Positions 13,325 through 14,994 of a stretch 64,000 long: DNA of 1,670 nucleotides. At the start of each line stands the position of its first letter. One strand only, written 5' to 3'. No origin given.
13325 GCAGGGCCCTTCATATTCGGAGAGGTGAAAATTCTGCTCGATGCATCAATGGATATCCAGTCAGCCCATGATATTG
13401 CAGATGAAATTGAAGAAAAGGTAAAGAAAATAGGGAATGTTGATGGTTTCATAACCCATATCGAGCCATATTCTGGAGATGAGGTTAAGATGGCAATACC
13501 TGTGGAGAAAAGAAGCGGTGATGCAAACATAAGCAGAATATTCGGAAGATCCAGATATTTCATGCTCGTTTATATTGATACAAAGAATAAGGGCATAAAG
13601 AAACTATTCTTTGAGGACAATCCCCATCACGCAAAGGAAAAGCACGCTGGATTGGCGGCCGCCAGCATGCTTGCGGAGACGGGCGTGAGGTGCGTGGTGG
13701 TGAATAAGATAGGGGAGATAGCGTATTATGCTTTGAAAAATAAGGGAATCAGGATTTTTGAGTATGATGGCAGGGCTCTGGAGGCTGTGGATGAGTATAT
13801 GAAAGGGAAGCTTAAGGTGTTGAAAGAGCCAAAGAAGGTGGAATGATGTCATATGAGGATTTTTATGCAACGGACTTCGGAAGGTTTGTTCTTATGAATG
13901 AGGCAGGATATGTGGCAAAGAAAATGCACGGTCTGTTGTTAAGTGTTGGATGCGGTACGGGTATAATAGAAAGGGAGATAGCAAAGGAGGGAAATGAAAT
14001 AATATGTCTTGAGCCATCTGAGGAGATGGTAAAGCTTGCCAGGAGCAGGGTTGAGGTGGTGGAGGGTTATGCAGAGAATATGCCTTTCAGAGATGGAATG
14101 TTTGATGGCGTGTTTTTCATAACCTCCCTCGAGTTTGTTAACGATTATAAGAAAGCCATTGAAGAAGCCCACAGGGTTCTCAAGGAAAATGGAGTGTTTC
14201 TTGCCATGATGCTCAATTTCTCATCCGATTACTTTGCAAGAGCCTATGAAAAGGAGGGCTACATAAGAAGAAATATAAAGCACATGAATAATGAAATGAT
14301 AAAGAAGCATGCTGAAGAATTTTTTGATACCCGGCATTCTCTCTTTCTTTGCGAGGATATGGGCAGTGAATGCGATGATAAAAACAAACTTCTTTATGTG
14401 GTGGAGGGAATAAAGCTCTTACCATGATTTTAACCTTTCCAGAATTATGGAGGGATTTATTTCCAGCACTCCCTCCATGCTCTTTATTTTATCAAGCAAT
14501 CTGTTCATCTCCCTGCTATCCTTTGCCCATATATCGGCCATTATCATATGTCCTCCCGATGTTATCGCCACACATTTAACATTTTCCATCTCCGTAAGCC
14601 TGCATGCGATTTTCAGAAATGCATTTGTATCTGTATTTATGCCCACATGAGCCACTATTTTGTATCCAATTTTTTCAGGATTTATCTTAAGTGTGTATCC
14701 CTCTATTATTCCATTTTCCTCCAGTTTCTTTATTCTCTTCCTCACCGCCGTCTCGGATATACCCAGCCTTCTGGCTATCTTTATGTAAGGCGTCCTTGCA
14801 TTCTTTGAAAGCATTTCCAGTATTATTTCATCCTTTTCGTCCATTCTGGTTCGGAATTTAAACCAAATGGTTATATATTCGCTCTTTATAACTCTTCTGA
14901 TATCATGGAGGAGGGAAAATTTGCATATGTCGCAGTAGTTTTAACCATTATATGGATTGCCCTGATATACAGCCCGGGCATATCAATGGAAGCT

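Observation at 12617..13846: CDF metal transporter carrying an extra C-terminal NifX-like cofactor-binding domain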

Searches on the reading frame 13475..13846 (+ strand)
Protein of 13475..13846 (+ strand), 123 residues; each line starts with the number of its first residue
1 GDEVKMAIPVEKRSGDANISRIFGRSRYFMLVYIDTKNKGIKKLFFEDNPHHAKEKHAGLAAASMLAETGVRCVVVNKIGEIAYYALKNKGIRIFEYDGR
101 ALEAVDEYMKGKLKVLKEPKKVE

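Call 15: search_solved_structures(query=window:13475-13846:+, max_evalue=1, show_alignments=4)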
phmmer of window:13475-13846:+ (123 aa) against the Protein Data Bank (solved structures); distinct sequences matched with E-value up to 1: 7.
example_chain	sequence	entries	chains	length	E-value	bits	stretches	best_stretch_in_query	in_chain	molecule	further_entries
1t3v_A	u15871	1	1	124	3.8e-11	46.6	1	6-114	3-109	conserved hypothetical protein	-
1o13_A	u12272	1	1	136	3.8e-11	46.6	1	6-114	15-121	probable NifB protein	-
1eo1_A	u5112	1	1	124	1.4e-10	44.7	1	12-119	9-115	HYPOTHETICAL PROTEIN MTH1175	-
2yx6_A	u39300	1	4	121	6.1e-07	33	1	5-117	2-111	Hypothetical protein PH0822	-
1rdu_A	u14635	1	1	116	7.6e-07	32.7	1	5-116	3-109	conserved hypothetical protein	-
2wfb_A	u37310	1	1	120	0.00054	23.5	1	6-120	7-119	PUTATIVE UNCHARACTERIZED PROTEIN ORP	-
7bva_A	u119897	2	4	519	0.22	15.1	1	28-108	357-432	UDP-N-acetylmuramate--L-alanine ligase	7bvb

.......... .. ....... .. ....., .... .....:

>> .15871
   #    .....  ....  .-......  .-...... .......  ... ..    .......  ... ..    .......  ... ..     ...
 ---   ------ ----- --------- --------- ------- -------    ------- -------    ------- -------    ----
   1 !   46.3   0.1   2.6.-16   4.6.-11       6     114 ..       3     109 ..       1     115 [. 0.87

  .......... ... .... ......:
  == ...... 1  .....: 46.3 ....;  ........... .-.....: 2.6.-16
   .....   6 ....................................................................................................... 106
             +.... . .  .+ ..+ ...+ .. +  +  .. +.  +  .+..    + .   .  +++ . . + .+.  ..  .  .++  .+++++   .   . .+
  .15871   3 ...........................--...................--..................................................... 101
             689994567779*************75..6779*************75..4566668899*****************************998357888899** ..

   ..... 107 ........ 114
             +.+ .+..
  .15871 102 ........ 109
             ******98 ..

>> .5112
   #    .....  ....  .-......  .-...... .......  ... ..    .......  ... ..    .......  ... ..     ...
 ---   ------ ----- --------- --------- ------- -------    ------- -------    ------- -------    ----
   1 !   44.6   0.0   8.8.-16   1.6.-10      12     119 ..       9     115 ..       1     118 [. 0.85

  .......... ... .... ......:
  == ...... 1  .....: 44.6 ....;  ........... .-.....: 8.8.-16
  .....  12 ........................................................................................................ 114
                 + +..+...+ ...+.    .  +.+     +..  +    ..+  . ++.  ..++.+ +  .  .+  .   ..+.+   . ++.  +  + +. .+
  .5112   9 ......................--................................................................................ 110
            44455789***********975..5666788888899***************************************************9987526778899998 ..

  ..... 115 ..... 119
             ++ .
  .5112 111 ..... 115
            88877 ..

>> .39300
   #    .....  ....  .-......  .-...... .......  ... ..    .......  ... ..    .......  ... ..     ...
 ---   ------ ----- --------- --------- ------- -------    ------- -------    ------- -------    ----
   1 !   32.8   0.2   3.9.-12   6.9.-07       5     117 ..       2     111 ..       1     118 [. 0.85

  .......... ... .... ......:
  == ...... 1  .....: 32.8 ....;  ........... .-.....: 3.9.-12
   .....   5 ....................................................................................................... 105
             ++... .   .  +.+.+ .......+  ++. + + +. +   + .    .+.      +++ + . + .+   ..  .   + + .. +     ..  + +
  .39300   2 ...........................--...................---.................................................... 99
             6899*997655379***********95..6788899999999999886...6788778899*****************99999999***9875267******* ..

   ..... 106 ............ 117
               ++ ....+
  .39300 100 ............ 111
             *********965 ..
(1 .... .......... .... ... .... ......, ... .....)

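Call 53: search_solved_structures(query=A3, max_evalue=1, show_alignments=0)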
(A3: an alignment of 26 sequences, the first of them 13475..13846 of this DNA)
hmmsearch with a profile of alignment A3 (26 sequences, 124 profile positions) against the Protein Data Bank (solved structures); distinct sequences matched with E-value up to 1: 10.
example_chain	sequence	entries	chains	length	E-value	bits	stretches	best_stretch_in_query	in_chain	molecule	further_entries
1eo1_A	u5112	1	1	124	5.2e-22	81.4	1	5-119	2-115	HYPOTHETICAL PROTEIN MTH1175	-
1o13_A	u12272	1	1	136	2.4e-21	79.3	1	5-115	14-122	probable NifB protein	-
1t3v_A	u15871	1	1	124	3.1e-21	78.9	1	6-115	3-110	conserved hypothetical protein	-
1rdu_A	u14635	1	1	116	2.3e-18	69.7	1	4-122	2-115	conserved hypothetical protein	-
2yx6_A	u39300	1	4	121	1.3e-13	54.3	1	5-114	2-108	Hypothetical protein PH0822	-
2kla_A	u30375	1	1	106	1.6e-11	47.6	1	17-119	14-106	Uncharacterized protein MJ0327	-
2qtd_A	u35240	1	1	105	1.7e-11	47.5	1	17-119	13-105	Uncharacterized protein MJ0327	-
2wfb_A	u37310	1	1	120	1e-08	38.5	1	3-115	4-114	PUTATIVE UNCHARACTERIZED PROTEIN ORP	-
2re2_A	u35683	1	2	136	0.00057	23.2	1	32-122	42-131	Uncharacterized protein Ta1041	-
9bov_A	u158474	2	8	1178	0.3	14.3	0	96-121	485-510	Molybdopterin oxidoreductase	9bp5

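Call 55: predict_structure(alignment_id=A3)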
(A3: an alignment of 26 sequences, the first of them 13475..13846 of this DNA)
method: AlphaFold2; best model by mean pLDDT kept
length: 123 residues; sequences in the alignment: 26
mean_pLDDT: 94.6   pTM: 0.88
mean pLDDT of the five models: 94.6, 94.3, 94.1, 93.7, 93.6
residues with pLDDT >= 90: 112; 70-90: 8; 50-70: 3; < 50: 0
segments of 3 or more residues with pLDDT < 50: none
pLDDT, mean of each block of 10 residues (from residue 1): 93 96 96 93 96 93 96 96 96 97 96 95 66
secondary structure, 60 per line:
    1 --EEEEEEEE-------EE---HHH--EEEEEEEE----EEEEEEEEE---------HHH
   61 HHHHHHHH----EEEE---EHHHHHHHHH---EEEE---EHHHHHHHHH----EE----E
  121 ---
elements in order: E3-10 E28-35 E40-48 H58-68 E73-76 H81-89 E93-96 H101-109

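Call 58: fold_search(model_id=the predicted structure, library=pdb)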
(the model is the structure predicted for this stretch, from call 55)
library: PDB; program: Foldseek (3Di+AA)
matches with E <= 10: 890; with E <= 0.001: 15
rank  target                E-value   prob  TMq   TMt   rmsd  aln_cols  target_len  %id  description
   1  2wfb                  4.5e-10  1.00  0.79  0.81   2.5       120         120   24  High resolution structure of the apo form of the orange protein (ORP) from Desulfovibrio gigas (released 2010-05-26)
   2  1o13                  1.1e-09  1.00  0.78  0.89   1.7       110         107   33  Crystal structure of a putative dinitrogenase iron-molybdenum cofactor (tm1816) from thermotoga maritima at 1.83 A resol (released 2002-12-18)
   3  2yx6_D                1.2e-09  1.00  0.77  0.85   2.5       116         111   27  Crystal structure of PH0822 (released 2007-10-30)
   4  1t3v_MODEL_1_A        3.0e-09  1.00  0.79  0.78   3.9       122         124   31  The NMR solution structure of TM1816 (released 2004-12-14)
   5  2yx6_C                8.5e-09  1.00  0.77  0.84   2.0       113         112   29  Crystal structure of PH0822 (released 2007-10-30)
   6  2yx6_A                9.7e-09  1.00  0.77  0.85   2.2       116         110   28  Crystal structure of PH0822 (released 2007-10-30)
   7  2yx6_B                2.3e-08  1.00  0.76  0.84   2.5       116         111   27  Crystal structure of PH0822 (released 2007-10-30)
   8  2qtd                  3.4e-08  1.00  0.71  0.83   2.6       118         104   20  Crystal structure of a putative dinitrogenase (mj0327) from methanocaldococcus jannaschii dsm at 1.70 A resolution (released 2007-08-21)
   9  1rdu_MODEL_1_A        7.9e-08  1.00  0.75  0.79   3.1       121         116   22  NMR STRUCTURE OF A PUTATIVE NIFB PROTEIN FROM THERMOTOGA (TM1290), WHICH BELONGS TO THE DUF35 FAMILY (released 2004-07-06)
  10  2re2_A                1.0e-07  1.00  0.78  0.81   2.5       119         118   20  CRYSTAL STRUCTURE OF A PUTATIVE IRON-MOLYBDENUM COFACTOR (FEMO-CO) DINITROGENASE (TA1041M) FROM THERMOPLASMA ACIDOPHIL (released 2007-10-09)
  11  2re2_B                1.2e-07  1.00  0.79  0.81   2.5       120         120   20  CRYSTAL STRUCTURE OF A PUTATIVE IRON-MOLYBDENUM COFACTOR (FEMO-CO) DINITROGENASE (TA1041M) FROM THERMOPLASMA ACIDOPHIL (released 2007-10-09)
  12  1eo1_MODEL_1_A        4.6e-07  1.00  0.75  0.74   5.9       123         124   27  Solution structure of hypothetical protein MTH1175 from Methanobacterium thermoautotrophicum (released 2000-12-20)
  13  2kla_MODEL_1_A        1.5e-06  1.00  0.71  0.81   2.6       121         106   20  NMR STRUCTURE OF A PUTATIVE DINITROGENASE (MJ0327) FROM METHANOCOCCUS JANNASCHII (released 2009-08-11)
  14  1p90                  1.2e-05  1.00  0.67  0.67   3.2       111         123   16  The Three-dimensional Structure of the Core Domain of NafY from Azotobacter vinelandii determined at 1.8 resolution (released 2003-08-19)
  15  9ian_F                3.2e-05  1.00  0.65  0.57   3.5       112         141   14  Nitrogenase maturase NifEN in complex with the cofactor chaperone NifX (released 2026-03-04)
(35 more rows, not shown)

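Call 66: find_homologous_proteins(query=A3, max_evalue=0.00001)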
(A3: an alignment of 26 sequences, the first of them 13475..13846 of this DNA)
Query A3 (26 sequences) (123 aa, profile of the alignment): 5 proteins with E <= 0.00001 among 1037 candidates.
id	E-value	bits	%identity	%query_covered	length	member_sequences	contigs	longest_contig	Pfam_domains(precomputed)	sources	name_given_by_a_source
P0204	1.2e-41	159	31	94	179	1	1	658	PF02579.23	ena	-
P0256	7.2e-39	150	31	86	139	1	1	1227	PF02579.23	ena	-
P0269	4.7e-30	122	28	82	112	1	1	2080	PF02579.23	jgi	jgi:predicted Fe-Mo cluster-binding NifX family protein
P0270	1.8e-19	88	31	49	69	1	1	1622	PF02579.23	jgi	jgi:predicted Fe-Mo cluster-binding NifX family protein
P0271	4.1e-9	54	28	91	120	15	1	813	PF02579.23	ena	-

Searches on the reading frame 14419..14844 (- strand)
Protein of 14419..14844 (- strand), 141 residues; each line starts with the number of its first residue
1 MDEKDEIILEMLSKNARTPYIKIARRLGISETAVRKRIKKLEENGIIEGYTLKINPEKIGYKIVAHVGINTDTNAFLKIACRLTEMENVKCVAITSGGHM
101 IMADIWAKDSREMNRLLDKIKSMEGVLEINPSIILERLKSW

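Call 60: search_protein_families(library=ncbifam, proteins=[window:14419-14844:-], max_evalue=0.001)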
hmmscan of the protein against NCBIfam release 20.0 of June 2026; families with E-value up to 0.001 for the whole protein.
window:14419-14844:- (141 aa): 15 families
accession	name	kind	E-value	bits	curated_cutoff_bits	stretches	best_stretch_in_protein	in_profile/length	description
NF040820.1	trans_reg_LrpA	equivalog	3.7e-49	166.2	250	1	1-139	2-141/141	HTH-type transcriptional regulator LrpA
NF041395.1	TranRegLrpA1_Halo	equivalog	3.3e-31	108.2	250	1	5-139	7-142/142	HTH-type transcriptional regulator LrpA1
NF040947.1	trans_reg_LysM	equivalog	1.4e-29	102.6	180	1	1-136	1-134/136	HTH-type transcriptional regulator LysM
NF053758.1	ChrTpTrnRegChrS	equivalog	2e-24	86.1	250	1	1-140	12-152/158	chromate efflux transcriptional regulator ChrS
NF008384.0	PRK11179.1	equivalog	7.2e-21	74.6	227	1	1-128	7-136/153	transcriptional regulator AsnC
NF041396.1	TranRegLrp_Halo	equivalog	8.7e-18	64.6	190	1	5-137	7-139/149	HTH-type transcriptional regulator Lrp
NF008370.0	PRK11169.1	equivalog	1.1e-12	48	233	1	1-137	12-152/164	leucine-responsive transcriptional regulator Lrp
NF040707.3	Siroheme_Dcarb_AhbB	equivalog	6.8e-08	32.4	125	1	16-90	12-86/146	siroheme decarboxylase subunit beta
NF040708.3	Siroheme_Dcarb_AhbA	equivalog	2.4e-05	24.1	140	1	16-80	15-78/144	siroheme decarboxylase subunit alpha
NF008273.0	PRK11050.1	equivalog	3.8e-05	23.4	153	1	6-48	43-85/156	manganese-binding transcriptional regulator MntR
TIGR01884.1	cas_HTH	subfamily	4.8e-05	22.8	60.2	1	7-49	146-188/202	CRISPR-associated CARF protein Csa3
TIGR02702.1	SufR_cyano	equivalog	5.4e-05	23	178.8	1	6-48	4-46/208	iron-sulfur cluster biosynthesis transcriptional regulator SufR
TIGR00122.1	birA_repr_reg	equivalog_domain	0.00027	20.8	70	1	11-61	8-62/69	biotin operon repressor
NF038251.1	AdcR_fam_Zn_TF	equivalog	0.00035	20.8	175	1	5-50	38-82/143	zinc-dependent MarR family transcriptional regulator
NF008850.0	PRK11886.1-5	equivalog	0.00052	19.3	489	1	7-82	10-80/320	bifunctional biotin--[acetyl-CoA-carboxylase] ligase/biotin operon repressor BirA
